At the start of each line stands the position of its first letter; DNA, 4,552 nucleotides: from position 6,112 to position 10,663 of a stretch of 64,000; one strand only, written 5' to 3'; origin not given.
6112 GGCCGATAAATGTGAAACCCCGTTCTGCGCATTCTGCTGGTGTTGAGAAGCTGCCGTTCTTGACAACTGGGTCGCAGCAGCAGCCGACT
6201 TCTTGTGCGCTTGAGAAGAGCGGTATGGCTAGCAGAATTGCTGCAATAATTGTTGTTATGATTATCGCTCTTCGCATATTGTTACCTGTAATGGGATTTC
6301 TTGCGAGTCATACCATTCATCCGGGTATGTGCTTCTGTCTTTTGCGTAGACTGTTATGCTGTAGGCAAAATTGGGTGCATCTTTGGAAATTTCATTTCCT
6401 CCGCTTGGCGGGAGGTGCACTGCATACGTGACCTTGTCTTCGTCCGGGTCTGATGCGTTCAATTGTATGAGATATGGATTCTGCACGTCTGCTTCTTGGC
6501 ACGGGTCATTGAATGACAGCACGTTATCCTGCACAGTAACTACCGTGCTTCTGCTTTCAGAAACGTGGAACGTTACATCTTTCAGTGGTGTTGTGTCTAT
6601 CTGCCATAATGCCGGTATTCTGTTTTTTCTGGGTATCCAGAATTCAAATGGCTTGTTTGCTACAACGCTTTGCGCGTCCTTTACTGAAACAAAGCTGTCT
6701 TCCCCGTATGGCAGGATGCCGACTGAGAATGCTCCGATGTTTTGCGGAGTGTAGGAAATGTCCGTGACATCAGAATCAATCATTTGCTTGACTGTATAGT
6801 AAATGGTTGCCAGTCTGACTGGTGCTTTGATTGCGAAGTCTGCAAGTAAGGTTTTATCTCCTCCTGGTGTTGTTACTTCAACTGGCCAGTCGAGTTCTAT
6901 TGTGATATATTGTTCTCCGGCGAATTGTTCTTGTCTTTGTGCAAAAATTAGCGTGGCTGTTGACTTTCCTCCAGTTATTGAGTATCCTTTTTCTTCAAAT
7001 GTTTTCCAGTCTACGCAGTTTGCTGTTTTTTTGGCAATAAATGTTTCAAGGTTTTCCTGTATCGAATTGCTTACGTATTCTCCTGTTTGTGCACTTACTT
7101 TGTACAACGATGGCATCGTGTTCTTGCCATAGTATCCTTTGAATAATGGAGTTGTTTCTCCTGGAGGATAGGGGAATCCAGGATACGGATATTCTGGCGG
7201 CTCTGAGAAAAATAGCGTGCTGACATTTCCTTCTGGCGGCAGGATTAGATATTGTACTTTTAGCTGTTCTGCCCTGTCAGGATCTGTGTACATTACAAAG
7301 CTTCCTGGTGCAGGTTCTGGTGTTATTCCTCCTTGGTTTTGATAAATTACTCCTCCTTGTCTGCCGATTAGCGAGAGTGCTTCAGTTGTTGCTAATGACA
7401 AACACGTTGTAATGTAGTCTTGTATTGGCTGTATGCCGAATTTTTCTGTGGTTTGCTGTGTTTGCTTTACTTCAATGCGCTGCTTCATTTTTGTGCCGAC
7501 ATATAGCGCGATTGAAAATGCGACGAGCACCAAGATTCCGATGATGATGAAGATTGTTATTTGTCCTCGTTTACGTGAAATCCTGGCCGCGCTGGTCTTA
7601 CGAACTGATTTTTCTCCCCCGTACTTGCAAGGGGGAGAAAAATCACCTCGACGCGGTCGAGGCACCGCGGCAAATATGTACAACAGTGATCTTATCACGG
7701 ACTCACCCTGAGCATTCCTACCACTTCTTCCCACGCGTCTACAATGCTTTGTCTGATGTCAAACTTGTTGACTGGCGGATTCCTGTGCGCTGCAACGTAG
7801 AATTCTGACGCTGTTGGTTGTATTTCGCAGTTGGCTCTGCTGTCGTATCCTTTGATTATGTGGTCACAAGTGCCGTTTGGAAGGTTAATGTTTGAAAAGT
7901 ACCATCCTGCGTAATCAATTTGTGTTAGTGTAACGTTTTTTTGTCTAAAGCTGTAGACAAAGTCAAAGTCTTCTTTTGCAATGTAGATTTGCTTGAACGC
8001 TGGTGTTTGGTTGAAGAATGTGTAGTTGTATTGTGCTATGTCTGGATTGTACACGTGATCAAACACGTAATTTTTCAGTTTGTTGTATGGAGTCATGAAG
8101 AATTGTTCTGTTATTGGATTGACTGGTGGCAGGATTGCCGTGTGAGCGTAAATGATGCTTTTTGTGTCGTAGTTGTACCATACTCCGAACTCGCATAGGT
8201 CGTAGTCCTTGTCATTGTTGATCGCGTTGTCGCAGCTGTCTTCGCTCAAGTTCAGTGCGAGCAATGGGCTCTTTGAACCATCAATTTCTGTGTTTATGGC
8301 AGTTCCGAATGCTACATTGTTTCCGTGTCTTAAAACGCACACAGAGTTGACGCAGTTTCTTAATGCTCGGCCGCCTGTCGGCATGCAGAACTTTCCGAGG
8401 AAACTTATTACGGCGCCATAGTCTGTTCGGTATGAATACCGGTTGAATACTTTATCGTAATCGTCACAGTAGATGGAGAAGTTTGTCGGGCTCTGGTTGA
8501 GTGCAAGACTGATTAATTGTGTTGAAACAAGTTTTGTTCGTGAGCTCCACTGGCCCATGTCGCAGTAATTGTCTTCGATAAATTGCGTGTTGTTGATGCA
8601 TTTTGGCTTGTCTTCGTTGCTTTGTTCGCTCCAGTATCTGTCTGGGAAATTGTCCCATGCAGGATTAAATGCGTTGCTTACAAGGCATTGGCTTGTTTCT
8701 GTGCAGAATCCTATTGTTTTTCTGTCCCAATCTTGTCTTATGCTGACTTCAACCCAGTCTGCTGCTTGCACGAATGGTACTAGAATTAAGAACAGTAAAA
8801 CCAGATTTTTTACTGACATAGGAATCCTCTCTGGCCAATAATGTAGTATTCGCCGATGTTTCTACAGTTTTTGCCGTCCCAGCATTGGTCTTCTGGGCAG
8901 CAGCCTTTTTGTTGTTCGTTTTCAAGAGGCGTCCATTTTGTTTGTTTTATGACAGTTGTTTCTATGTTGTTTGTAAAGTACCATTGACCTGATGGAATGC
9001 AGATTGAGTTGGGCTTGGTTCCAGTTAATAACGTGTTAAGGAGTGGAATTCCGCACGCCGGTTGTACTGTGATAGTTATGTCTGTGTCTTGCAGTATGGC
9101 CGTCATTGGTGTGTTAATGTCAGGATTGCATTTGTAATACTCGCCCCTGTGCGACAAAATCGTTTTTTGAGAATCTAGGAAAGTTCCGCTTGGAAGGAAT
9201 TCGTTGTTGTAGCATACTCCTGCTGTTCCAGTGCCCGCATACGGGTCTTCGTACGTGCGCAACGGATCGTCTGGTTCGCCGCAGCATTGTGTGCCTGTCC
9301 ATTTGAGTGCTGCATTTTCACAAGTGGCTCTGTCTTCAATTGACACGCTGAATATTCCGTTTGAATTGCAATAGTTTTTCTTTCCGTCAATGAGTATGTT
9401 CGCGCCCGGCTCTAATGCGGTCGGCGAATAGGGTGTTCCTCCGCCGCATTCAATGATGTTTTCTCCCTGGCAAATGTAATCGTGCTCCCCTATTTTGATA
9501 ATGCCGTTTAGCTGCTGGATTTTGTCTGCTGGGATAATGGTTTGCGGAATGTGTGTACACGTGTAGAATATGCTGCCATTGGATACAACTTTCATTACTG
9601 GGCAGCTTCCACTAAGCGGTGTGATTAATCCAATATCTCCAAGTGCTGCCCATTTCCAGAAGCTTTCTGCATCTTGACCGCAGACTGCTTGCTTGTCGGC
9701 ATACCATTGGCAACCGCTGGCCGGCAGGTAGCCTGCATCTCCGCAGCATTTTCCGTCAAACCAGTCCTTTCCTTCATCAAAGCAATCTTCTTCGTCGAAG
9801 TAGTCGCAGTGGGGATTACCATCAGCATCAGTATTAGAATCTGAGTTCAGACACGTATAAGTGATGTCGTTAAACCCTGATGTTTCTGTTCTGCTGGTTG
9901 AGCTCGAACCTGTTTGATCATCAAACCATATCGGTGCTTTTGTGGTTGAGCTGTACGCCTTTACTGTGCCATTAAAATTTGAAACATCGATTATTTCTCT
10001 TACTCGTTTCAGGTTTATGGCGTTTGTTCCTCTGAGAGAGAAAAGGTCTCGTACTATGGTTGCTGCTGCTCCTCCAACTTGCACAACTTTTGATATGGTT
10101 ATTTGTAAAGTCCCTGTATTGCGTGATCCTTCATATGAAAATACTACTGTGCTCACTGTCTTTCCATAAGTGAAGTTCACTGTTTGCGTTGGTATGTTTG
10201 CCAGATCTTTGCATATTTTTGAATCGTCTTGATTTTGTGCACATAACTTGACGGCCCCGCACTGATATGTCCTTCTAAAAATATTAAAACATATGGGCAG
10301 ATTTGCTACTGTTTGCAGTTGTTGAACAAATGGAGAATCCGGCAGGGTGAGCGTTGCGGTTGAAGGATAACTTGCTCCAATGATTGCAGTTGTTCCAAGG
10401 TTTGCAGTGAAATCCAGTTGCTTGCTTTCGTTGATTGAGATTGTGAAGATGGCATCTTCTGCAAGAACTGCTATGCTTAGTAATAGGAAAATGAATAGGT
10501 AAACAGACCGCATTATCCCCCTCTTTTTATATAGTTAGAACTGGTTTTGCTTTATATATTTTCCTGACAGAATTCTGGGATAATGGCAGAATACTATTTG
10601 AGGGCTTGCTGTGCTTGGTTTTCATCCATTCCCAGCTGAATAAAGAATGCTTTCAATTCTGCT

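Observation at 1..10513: Six-gene surface operon combining three pilin-type proteins, two secreted Cys-rich proteins and a 1699-aa giant adhesin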

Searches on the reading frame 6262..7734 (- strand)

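Call 8: search_protein_families(library=pfam, proteins=[window:6262-7734:-], max_evalue=1)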
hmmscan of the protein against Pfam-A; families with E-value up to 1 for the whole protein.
window:6262-7734:- (490 aa): 2 families
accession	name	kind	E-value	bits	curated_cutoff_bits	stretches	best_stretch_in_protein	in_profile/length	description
PF13850.11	ERGIC_N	-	0.034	14.7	27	1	52-95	17-60/91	Endoplasmic Reticulum-Golgi Intermediate Compartment (ERGIC)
PF15330.11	SIT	-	0.073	14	27.6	1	61-106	5-51/114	SHP2-interacting transmembrane adaptor protein, SIT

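Call 9: search_protein_families(library=ncbifam, proteins=[window:6262-7734:-], max_evalue=1)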
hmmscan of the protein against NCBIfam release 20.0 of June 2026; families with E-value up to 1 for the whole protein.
window:6262-7734:- (490 aa): 2 families
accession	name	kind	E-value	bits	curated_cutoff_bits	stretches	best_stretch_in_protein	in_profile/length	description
NF046001.1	SecDF_plasm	equivalog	0.0013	16.8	500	1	55-96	10-51/878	protein translocase subunit SecDF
NF052260.1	SCO2583_fam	equivalog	0.094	11.4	205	1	42-92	52-98/354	SCO2583 family membrane protein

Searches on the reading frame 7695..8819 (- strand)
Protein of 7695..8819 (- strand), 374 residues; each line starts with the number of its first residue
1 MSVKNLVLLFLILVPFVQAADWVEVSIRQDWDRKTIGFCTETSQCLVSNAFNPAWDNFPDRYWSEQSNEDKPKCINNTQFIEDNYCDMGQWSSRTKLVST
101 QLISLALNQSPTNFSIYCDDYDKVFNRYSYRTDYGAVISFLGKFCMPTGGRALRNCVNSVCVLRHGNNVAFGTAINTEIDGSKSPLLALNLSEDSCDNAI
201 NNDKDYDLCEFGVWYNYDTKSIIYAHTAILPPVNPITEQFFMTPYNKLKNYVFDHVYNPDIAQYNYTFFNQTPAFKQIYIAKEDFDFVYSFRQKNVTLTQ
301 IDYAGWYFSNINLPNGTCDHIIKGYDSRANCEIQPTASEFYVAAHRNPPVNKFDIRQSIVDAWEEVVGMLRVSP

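Call 8: search_protein_families(library=pfam, proteins=[window:7695-8819:-], max_evalue=1)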
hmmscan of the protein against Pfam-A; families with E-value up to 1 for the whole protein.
window:7695-8819:- (374 aa): 2 families
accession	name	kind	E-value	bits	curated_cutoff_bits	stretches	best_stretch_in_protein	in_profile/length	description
PF13682.11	CZB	-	0.02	15.7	29.4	1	202-219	24-39/64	Chemoreceptor zinc-binding domain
PF02557.22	VanY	-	0.052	13.8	25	1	267-309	86-128/132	D-alanyl-D-alanine carboxypeptidase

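Call 9: search_protein_families(library=ncbifam, proteins=[window:7695-8819:-], max_evalue=1)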
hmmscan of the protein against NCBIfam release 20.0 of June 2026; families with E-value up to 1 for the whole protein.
window:7695-8819:- (374 aa): 0 families

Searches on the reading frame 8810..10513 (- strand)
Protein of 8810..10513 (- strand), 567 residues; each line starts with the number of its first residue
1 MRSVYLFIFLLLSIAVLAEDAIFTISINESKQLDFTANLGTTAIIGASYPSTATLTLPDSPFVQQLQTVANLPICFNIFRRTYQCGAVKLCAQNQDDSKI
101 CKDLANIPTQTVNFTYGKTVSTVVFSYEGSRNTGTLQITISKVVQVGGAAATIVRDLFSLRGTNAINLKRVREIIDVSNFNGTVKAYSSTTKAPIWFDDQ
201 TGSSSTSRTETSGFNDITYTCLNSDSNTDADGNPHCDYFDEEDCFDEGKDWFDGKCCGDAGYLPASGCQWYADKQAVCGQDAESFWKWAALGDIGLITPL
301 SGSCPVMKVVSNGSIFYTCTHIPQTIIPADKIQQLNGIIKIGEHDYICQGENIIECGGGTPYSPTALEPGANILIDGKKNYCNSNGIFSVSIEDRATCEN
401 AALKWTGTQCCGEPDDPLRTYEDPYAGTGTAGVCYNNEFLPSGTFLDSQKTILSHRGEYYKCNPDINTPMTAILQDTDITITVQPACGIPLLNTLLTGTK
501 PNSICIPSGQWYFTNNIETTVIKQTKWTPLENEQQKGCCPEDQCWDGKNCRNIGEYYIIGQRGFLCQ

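Call 8: search_protein_families(library=pfam, proteins=[window:8810-10513:-], max_evalue=1)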
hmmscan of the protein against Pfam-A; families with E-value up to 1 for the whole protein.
window:8810-10513:- (567 aa): 0 families

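Call 9: search_protein_families(library=ncbifam, proteins=[window:8810-10513:-], max_evalue=1)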
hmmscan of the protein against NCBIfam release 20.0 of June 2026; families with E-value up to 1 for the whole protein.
window:8810-10513:- (567 aa): 1 family
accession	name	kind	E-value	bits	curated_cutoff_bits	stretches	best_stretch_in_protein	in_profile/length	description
NF045743.1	MPN214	equivalog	0.11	12.4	250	1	175-217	78-120/138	MPN214 family protein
